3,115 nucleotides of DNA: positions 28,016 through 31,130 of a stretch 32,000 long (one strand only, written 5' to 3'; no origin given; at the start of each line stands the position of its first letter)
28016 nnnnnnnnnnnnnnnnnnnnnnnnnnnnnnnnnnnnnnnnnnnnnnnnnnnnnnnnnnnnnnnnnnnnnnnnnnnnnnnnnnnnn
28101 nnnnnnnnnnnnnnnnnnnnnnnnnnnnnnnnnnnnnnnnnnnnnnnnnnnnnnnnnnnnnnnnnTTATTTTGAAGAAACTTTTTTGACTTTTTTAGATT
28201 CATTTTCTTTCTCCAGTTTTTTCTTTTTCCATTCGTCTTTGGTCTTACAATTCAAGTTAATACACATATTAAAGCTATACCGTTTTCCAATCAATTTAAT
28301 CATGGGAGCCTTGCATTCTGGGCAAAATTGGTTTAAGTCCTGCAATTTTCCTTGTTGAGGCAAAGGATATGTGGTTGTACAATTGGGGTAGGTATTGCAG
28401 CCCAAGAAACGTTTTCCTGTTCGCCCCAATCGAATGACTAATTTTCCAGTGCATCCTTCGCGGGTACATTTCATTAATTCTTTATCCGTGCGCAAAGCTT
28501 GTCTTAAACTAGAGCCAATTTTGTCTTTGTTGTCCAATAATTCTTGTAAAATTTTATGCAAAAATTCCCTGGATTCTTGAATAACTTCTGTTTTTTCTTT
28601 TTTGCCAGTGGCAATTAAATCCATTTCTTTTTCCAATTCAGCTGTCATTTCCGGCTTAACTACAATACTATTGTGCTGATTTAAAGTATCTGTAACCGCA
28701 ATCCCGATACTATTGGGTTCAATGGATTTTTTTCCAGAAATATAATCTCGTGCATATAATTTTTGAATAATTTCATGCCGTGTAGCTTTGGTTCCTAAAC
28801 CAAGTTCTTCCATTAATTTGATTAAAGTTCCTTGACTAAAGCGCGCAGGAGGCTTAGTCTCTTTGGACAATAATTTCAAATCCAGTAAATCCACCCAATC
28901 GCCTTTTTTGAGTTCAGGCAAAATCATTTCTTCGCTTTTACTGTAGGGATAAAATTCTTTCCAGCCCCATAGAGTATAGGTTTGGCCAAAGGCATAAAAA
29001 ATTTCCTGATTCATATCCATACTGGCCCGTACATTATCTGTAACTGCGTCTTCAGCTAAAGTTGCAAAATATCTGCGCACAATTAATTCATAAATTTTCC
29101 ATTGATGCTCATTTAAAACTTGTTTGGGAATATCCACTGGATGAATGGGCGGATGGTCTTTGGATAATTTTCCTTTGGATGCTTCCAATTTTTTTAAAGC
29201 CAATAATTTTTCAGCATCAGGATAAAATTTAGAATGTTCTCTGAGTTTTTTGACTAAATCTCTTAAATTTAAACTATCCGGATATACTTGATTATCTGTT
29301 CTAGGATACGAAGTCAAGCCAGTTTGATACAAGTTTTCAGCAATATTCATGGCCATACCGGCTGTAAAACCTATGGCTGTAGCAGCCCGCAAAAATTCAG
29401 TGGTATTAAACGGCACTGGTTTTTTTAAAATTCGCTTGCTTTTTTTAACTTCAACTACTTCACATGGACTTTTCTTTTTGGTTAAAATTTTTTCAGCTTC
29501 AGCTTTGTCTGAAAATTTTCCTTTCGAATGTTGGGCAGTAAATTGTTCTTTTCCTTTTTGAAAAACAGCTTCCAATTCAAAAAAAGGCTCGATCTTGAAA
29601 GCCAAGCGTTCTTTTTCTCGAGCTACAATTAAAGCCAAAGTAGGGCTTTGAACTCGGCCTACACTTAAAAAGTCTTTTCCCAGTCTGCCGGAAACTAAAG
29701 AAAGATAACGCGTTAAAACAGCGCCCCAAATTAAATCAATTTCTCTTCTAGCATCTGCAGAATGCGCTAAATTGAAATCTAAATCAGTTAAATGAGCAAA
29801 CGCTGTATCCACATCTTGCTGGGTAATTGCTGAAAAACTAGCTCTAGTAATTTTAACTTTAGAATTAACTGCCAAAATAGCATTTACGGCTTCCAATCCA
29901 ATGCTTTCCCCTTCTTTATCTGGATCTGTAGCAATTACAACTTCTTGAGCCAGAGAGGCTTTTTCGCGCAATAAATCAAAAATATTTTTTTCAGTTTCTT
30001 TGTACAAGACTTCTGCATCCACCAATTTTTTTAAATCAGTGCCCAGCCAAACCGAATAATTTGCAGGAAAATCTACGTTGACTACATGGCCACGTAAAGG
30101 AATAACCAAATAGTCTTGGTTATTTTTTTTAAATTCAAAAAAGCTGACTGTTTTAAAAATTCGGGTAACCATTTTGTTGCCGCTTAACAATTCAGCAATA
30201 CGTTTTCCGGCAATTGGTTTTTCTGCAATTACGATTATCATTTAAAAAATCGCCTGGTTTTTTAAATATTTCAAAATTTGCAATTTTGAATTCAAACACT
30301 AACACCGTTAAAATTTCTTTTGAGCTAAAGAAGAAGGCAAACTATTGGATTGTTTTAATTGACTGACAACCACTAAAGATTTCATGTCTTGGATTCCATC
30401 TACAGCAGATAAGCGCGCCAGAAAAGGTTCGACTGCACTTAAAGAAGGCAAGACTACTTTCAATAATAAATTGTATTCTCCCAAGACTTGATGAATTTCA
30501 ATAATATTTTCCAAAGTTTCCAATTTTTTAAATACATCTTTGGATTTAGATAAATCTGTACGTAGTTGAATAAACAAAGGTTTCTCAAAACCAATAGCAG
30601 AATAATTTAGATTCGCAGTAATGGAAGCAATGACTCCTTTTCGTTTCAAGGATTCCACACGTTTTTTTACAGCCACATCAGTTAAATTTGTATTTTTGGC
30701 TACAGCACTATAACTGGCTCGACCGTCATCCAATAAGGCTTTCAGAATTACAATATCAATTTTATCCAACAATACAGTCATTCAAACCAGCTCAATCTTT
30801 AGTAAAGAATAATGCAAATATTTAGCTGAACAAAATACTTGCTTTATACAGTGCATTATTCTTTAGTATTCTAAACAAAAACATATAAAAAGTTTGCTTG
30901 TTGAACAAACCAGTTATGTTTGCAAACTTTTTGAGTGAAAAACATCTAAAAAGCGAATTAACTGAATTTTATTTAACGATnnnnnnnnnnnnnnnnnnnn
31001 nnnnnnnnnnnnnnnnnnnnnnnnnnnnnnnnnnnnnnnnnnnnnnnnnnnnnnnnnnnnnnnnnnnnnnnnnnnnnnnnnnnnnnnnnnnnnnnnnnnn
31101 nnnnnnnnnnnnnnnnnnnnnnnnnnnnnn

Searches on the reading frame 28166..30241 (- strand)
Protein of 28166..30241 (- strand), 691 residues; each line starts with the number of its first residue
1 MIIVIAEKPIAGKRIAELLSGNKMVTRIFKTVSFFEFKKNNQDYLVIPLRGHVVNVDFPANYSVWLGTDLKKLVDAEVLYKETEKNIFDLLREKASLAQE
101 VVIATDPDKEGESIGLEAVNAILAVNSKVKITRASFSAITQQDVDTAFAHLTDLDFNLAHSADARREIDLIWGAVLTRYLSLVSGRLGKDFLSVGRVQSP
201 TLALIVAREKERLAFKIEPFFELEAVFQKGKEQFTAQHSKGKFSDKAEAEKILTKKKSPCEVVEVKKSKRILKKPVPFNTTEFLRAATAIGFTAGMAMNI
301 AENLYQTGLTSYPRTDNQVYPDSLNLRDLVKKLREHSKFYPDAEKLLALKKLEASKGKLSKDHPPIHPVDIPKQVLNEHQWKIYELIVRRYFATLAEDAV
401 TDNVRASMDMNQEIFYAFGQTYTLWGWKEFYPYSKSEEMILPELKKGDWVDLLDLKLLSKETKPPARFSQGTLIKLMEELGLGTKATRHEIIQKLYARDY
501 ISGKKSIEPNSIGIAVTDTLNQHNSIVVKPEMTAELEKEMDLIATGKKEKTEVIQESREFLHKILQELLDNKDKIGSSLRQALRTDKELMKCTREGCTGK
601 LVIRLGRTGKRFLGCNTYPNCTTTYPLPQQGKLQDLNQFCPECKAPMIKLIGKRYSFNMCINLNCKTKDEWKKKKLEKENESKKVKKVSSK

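Call 11: search_protein_families(library=pfam, proteins=[window:28166-30241:-])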
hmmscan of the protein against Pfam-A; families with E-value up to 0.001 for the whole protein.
window:28166-30241:- (691 aa): 4 families
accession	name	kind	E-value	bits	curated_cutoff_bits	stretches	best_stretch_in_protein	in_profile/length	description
PF01131.25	Topoisom_bac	-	4.8e-119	398.4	35.1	1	154-555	2-411/411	DNA topoisomerase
PF01751.28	Toprim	-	8e-15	55.2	23.1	1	3-138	2-95/96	Toprim domain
PF01396.24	Zn_ribbon_Top1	-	5.5e-11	42.5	32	1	596-629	6-38/39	Topoisomerase DNA binding C4 zinc finger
PF13662.12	Toprim_4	-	0.00044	20.9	25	0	90-134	47-84/85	Toprim domain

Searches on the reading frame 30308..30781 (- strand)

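Call 11: search_protein_families(library=pfam, proteins=[window:30308-30781:-])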
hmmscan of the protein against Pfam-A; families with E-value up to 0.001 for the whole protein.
window:30308-30781:- (157 aa): 4 families
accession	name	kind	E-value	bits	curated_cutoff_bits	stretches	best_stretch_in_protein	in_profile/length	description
PF01037.27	AsnC_trans_reg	-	6.7e-14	52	25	1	71-141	1-73/73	Lrp/AsnC ligand binding domain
PF13404.12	HTH_AsnC-type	-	3.8e-10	39.8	27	1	5-45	1-41/42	AsnC-type helix-turn-helix domain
PF13412.12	HTH_24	-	7.1e-10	38.7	21.9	1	5-51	1-47/48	Winged helix-turn-helix DNA-binding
PF08280.17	HTH_Mga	-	2.4e-05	24.7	23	1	9-46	7-44/59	M protein trans-acting positive regulator (MGA) HTH domain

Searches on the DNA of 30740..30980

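Call 84: search_rna_families(source=window, start=30740, end=30980, threshold=evalue, max_evalue=10)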
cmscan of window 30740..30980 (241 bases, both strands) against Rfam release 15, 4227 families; matches with E-value up to 10: 6.
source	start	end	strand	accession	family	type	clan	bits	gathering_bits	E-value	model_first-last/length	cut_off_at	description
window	30895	30967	+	RF02788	snoTBR6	Gene; snRNA; snoRNA; CD-box;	-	16.3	37.6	1.7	1-83/83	no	Small nucleolar RNA TBR6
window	30884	30941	+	RF01817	RsaB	Gene; sRNA;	-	16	55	6.4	1-60/60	no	RNA Staph. aureus A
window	30804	30864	-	RF03436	mir-759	Gene; miRNA;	-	14.5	100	8.2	1-89/89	no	mir-759 microRNA precursor family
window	30805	30865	+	RF01169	SNORD112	Gene; snRNA; snoRNA; CD-box;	CL00069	14.3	58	4.5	1-77/77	no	Small nucleolar RNA SNORD112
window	30879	30921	-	RF00842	MIR403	Gene; miRNA;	-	13.2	70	6.2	1-115/115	no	MIR403 microRNA precursor family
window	30803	30851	+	RF01496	Afu_182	Gene; sRNA;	-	12.5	65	4.1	1-195/195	no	A. fumigatus sRNA Afu_182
